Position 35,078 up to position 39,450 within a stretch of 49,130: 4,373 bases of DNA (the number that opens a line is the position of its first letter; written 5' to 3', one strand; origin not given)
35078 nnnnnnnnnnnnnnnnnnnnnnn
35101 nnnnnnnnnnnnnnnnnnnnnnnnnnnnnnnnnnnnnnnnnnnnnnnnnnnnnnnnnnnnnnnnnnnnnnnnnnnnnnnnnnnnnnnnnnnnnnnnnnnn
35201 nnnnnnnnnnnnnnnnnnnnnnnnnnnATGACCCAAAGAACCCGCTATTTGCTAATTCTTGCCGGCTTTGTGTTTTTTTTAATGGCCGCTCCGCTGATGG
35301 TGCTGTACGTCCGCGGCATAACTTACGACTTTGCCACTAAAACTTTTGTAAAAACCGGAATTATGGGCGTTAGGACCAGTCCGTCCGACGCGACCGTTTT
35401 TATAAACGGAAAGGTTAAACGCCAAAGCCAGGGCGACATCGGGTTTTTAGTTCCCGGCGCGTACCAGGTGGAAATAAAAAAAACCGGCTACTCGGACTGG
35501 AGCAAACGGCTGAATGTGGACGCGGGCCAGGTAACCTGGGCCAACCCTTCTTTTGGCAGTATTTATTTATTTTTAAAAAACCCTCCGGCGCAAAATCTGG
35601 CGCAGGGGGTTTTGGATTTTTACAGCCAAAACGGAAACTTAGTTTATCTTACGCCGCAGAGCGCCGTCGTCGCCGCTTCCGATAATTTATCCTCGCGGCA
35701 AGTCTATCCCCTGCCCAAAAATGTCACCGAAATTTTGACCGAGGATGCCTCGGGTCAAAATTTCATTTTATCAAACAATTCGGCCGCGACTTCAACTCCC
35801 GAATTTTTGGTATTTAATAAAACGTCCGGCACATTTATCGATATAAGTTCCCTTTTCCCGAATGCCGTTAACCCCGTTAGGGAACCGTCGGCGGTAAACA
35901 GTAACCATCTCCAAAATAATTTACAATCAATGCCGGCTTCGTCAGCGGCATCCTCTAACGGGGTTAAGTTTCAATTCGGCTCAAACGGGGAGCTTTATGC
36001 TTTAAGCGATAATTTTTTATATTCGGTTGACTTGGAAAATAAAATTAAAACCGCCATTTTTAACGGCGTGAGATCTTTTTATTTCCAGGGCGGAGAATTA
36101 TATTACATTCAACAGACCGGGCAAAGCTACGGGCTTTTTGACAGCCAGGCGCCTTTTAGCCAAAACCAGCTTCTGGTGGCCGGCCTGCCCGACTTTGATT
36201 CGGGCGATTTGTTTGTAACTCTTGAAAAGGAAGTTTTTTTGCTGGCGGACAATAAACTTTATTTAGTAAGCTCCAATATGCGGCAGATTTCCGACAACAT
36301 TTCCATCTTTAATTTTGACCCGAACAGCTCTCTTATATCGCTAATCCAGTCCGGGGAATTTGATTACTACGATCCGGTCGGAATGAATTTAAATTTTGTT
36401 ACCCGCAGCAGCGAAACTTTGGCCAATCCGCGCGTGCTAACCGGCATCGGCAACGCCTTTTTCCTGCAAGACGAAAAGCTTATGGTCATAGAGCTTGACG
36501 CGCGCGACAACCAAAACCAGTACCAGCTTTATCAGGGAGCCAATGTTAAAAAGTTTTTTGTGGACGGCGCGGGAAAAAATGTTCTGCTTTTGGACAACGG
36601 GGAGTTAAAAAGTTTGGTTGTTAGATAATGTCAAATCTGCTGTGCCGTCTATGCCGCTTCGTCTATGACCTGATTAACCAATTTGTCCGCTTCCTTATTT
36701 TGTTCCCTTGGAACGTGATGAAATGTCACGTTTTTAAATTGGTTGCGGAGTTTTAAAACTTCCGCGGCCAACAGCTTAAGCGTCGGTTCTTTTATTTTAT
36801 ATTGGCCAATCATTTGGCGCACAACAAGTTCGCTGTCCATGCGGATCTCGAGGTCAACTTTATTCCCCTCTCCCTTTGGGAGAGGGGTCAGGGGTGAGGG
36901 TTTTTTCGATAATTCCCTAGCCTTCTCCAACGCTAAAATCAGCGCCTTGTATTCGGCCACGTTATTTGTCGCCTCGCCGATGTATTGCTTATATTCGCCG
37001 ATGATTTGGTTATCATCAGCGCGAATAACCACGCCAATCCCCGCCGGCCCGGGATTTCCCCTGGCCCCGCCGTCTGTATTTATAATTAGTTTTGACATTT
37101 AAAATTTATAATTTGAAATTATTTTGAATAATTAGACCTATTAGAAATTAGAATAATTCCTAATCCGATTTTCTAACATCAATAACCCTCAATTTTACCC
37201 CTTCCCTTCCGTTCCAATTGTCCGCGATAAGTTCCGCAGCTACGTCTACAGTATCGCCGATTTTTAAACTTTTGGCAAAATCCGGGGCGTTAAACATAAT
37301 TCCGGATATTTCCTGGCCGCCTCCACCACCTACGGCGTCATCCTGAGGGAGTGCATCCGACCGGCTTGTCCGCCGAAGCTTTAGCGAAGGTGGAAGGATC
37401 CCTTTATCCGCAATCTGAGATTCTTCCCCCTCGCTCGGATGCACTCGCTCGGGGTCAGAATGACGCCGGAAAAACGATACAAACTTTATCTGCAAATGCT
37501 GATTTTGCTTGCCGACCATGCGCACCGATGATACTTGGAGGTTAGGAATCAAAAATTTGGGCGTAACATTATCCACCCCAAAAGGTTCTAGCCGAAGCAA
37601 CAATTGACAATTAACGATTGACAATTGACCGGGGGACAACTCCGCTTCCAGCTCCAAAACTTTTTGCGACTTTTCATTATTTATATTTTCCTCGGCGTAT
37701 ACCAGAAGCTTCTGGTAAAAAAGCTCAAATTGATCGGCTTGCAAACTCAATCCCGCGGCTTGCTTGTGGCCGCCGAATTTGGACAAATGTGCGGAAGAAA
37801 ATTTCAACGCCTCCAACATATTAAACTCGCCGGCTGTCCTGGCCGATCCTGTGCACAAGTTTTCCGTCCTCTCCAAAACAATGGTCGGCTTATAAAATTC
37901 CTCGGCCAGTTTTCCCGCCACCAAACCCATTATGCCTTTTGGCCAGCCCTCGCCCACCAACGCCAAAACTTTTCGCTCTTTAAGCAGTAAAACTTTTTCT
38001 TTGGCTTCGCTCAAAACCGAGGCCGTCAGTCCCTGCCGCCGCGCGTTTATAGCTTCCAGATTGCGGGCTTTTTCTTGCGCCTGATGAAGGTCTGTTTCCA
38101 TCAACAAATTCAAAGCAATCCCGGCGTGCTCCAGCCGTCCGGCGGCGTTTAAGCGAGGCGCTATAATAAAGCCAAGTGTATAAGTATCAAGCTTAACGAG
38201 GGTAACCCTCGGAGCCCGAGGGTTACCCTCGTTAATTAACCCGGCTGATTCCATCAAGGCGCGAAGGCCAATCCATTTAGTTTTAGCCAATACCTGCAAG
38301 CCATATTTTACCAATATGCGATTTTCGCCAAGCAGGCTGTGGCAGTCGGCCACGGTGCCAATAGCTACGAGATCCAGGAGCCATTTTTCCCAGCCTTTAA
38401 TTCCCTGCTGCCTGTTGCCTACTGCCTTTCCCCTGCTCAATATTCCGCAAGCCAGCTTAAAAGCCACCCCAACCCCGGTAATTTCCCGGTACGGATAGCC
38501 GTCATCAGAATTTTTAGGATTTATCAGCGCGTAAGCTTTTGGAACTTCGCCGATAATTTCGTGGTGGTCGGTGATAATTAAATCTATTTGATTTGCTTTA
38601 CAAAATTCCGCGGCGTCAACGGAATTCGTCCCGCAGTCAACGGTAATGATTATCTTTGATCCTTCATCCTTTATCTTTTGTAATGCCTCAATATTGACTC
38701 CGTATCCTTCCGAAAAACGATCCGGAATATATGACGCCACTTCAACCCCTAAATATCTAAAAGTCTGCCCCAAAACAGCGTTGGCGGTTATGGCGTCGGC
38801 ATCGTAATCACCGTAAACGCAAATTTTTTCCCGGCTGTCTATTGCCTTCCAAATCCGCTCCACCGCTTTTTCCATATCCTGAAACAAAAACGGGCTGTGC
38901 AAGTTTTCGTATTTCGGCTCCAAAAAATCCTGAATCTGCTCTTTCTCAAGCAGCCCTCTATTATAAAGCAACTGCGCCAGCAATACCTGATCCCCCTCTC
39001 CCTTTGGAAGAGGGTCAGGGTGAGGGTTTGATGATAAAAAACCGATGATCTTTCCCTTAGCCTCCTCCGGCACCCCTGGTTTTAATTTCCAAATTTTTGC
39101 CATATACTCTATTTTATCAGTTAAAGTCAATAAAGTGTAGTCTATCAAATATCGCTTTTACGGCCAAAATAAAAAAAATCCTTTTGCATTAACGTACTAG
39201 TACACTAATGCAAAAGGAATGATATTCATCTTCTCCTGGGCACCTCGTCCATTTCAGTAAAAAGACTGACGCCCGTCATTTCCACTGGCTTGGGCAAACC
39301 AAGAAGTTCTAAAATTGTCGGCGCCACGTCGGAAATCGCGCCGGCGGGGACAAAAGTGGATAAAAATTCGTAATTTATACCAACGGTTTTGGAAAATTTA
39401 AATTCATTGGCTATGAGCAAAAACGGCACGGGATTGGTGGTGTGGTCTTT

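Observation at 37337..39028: recJ carries three inserts from three different repeat families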

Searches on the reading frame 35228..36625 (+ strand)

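Call 40: search_protein_families(library=pfam, proteins=[window:35228-36625:+])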
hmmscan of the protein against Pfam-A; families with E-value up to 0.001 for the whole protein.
window:35228-36625:+ (466 aa): 1 family
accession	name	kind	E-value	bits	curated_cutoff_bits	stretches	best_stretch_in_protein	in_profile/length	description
PF08308.17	PEGA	-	1.2e-08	35.2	20.8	1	45-106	3-64/71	PEGA domain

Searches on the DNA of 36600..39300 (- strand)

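Call 48: search_rna_families(source=window, start=36600, end=39300, threshold=evalue, max_evalue=1)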
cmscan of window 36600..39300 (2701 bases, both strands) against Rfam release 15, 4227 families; matches with E-value up to 1: 2.
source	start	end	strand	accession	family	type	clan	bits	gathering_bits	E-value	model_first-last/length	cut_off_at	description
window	36859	36998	+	RF02132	HOXB13-AS1_1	Gene; lncRNA;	-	22.2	60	0.094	1-136/136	no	HOXB13 antisense RNA 1 conserved region 1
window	37006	37132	-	RF00064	HgcG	Gene; snRNA; snoRNA; HACA-box;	-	15.3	77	0.23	1-276/276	no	HgcG RNA (Pab40)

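Call 68: search_dna_similar(query=window:38975-39055:-, collection=plasmids, mode=distant, max_evalue=0.01, max_rows=12)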
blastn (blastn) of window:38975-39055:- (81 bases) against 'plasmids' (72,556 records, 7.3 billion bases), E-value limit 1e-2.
Records with a match: 218; places in all: 227; records where one place covers at least 80% of the query: 0.
Best place of each record, by identity: 95-99% 1; 90-95% 210; 80-90% 7.
By first word of the organism name: Klebsiella 111; Aeromonas 31; Citrobacter 26; Enterobacter 21; Escherichia 11; Raoultella 8; Pseudomonas 3; Leclercia 2; Serratia 2; Morganella 1; and 2 more.
By predicted mobility (MOB-suite, as given by PLSDB): mobilizable 91; conjugative 64; non-mobilizable 63.
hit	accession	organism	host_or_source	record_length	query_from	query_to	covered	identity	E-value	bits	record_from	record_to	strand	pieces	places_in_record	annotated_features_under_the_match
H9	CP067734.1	Klebsiella pneumoniae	Homo sapiens,urine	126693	30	69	49%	95.0%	2e-8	64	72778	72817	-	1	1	none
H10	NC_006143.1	Aeromonas caviae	-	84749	30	69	49%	92.5%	8e-6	56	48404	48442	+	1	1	none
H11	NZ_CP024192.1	Klebsiella pneumoniae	Homo sapiens,rectal swab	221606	30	69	49%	92.5%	8e-6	56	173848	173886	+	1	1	none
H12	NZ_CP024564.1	Klebsiella pneumoniae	Homo sapiens,urine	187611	30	69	49%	92.5%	8e-6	56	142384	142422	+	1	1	none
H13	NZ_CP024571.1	Klebsiella pneumoniae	Homo sapiens,urine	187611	30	69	49%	92.5%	8e-6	56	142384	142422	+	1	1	none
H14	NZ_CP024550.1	Klebsiella pneumoniae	-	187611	30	69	49%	92.5%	8e-6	56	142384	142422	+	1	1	none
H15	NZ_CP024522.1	Klebsiella pneumoniae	Homo sapiens,cerebrospinal fluid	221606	30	69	49%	92.5%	8e-6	56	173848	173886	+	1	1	none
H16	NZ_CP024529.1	Klebsiella pneumoniae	Homo sapiens,blood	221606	30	69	49%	92.5%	8e-6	56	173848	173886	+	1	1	none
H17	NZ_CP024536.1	Klebsiella pneumoniae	-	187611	30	69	49%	92.5%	8e-6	56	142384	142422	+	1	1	none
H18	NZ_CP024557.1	Klebsiella pneumoniae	-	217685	30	69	49%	92.5%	8e-6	56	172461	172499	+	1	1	none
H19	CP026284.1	Klebsiella oxytoca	-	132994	30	69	49%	92.5%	8e-6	56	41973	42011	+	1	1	none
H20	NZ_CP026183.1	Klebsiella pneumoniae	-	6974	30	69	49%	92.5%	8e-6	56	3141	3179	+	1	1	none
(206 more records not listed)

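Call 69: get_annotated_region(hit=H9, flank=1500)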
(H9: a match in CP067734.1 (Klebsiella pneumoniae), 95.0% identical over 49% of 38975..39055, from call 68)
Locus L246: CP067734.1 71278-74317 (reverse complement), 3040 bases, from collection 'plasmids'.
description: Klebsiella pneumoniae strain ARLG-4844 plasmid pC337_1, complete sequence
organism: Klebsiella pneumoniae (NCBI taxid 573)
taxonomy: Bacteria; Pseudomonadota; Gammaproteobacteria; Enterobacterales; Enterobacteriaceae; Klebsiella; Klebsiella pneumoniae
host: -; source: Homo sapiens,urine; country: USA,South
typing (MOB-suite, as given by PLSDB): mobilizable; replicon IncFIA,IncR
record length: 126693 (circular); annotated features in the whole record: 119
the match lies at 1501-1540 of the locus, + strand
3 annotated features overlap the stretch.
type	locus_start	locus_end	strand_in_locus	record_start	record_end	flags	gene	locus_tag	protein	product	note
CDS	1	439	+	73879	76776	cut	-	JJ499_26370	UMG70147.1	Tn3-like element Tn5403 family transposase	-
CDS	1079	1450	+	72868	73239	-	-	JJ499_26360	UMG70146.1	hypothetical protein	-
CDS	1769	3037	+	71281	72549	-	-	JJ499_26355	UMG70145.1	IS4-like element ISApu1 family transposase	-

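Call 81: search_dna_similar(query=window:37328-37473:-, collection=plasmids, mode=distant, max_evalue=0.01, max_rows=12)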
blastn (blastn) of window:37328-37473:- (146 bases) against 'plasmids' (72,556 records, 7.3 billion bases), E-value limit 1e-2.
No match.

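Call 82: search_dna_similar(query=window:38180-38250:-, collection=plasmids, mode=distant, max_evalue=0.1, max_rows=12)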
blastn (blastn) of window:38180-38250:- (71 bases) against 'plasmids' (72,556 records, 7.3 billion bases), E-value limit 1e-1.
No match.

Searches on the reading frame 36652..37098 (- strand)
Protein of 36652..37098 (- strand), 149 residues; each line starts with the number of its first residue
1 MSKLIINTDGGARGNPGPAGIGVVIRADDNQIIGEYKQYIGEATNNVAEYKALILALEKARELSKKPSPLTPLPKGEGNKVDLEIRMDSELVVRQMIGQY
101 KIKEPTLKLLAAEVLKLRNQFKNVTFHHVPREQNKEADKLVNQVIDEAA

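Call 10: search_protein_families(library=pfam, proteins=[window:36652-37098:-])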
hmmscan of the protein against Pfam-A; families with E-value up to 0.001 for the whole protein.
window:36652-37098:- (149 aa): 2 families
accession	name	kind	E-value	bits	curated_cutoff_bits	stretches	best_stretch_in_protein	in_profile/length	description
PF13456.12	RVT_3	-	3.2e-23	82.4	21.6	2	83-143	63-122/123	Reverse transcriptase-like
PF00075.30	RNase_H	-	7e-11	42.9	25.8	1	3-144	3-139/141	RNase H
